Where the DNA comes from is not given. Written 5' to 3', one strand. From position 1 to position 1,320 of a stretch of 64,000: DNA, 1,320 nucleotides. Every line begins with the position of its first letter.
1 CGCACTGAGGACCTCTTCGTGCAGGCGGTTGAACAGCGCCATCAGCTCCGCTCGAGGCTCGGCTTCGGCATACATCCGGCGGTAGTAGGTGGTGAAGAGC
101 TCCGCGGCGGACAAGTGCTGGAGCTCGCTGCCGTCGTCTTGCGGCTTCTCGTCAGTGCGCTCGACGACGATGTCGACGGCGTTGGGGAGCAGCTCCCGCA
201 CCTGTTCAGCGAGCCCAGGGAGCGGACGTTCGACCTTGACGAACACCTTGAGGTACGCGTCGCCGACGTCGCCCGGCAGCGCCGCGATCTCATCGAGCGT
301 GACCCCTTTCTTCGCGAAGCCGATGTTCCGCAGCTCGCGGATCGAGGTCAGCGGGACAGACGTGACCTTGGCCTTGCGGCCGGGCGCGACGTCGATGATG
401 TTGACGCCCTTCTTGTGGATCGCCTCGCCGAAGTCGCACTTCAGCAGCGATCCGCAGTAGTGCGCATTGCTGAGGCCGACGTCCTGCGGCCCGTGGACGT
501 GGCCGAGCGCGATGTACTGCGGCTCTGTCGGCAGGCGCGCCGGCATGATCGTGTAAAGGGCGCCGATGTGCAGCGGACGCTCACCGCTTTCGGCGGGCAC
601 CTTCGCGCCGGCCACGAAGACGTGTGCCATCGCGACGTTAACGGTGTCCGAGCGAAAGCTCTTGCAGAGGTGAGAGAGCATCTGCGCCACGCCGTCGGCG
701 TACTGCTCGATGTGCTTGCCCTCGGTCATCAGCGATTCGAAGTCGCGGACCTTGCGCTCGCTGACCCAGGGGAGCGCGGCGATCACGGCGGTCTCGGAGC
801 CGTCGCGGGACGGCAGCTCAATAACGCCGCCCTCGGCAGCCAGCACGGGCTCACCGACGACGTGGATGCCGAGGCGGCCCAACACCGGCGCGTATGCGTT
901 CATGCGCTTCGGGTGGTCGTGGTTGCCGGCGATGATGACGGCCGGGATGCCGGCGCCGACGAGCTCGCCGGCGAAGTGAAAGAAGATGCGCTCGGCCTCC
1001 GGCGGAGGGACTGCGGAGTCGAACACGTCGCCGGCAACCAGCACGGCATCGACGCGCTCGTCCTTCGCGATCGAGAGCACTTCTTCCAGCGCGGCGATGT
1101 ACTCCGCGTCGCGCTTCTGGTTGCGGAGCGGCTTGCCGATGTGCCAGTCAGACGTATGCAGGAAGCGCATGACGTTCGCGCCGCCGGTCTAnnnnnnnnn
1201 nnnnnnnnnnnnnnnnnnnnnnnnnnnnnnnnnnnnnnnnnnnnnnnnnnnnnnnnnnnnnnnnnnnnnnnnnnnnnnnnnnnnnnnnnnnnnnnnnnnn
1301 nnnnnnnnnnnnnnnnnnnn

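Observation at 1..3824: Archaeal-style NurA-HerA nuclease/helicase pair in one operon with SbcD (Mre11-type) nuclease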

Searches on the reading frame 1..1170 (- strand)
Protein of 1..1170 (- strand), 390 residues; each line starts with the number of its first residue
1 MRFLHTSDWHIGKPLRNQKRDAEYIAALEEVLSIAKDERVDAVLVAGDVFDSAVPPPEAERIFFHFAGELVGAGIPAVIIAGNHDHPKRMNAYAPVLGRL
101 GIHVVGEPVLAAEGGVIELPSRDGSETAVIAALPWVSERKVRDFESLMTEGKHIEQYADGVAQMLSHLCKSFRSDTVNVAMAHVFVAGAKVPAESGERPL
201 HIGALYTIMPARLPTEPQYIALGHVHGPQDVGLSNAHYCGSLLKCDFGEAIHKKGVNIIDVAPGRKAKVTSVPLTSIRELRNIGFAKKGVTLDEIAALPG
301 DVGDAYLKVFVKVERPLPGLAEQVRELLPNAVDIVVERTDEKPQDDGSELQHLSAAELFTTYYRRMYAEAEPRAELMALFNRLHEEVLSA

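Call 8: search_protein_families(library=pfam, proteins=[window:1-1170:-], max_evalue=0.1)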
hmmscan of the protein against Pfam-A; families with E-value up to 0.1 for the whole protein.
window:1-1170:- (390 aa): 3 families
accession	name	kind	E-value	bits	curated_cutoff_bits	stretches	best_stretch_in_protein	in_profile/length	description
PF00149.33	Metallophos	-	8e-15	56.2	21.5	1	1-227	1-190/191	Calcineurin-like phosphoesterase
PF12320.13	SbcD_C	-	1.9e-09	38.3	24.4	1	284-367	9-94/94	Type 5 capsule protein repressor C-terminal domain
PF12850.12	Metallophos_2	-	2.2e-06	28.2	27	1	1-164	1-99/154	Calcineurin-like phosphoesterase superfamily domain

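Call 9: search_protein_families(library=padloc, proteins=[window:1-1170:-], max_evalue=0.1)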
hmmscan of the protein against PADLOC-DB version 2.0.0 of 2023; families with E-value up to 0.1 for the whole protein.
window:1-1170:- (390 aa): 2 families
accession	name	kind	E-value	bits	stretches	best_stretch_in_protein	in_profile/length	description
PDLC05051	PDC-S60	-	0.014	11.5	1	1-86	1-89/1027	-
PDLC00736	Effector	-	0.02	11.8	1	2-89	4-89/561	Endonuclease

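Call 10: search_protein_families(library=ncbifam, proteins=[window:1-1170:-], max_evalue=0.1)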
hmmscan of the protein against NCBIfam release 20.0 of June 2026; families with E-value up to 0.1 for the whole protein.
window:1-1170:- (390 aa): 10 families
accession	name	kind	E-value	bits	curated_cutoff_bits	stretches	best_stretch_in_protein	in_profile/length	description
NF041754.1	sbcd_Bac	equivalog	7.9e-63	213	750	1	1-385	1-383/390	exonuclease subunit SbcD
TIGR00619.1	sbcd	subfamily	3.1e-57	194.3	77.65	1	1-254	1-251/252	exonuclease subunit SbcD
NF008206.2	PRK10966.1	equivalog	5e-47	160.8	450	1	1-359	1-372/380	exonuclease subunit SbcD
NF041753.2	sbcd_Staph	equivalog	8.4e-34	117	480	1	1-369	1-353/375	exonuclease subunit SbcD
NF041031.1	Mre11_Sulfo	equivalog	7.1e-16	58.4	500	1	3-93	2-93/374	DNA double-strand break repair protein Mre11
NF041029.1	Mre11_Pyroc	equivalog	1.1e-15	57.4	600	1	1-105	1-107/438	DNA double-strand break repair protein Mre11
NF041030.1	Mre11_Halo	equivalog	4.2e-10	39.3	550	1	2-93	3-94/361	DNA double-strand break repair protein Mre11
TIGR00583.1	mre11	equivalog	1.7e-09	37.2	434.6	1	2-56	5-59/405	DNA repair protein (mre11)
TIGR04123.1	P_estr_lig_assc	hypoth_equivalog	0.00031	20.2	150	1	3-89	23-114/207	ligase-associated DNA damage response endonuclease PdeM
TIGR03729.1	acc_ester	subfamily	0.033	13.6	148.25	1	6-86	5-73/239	putative phosphoesterase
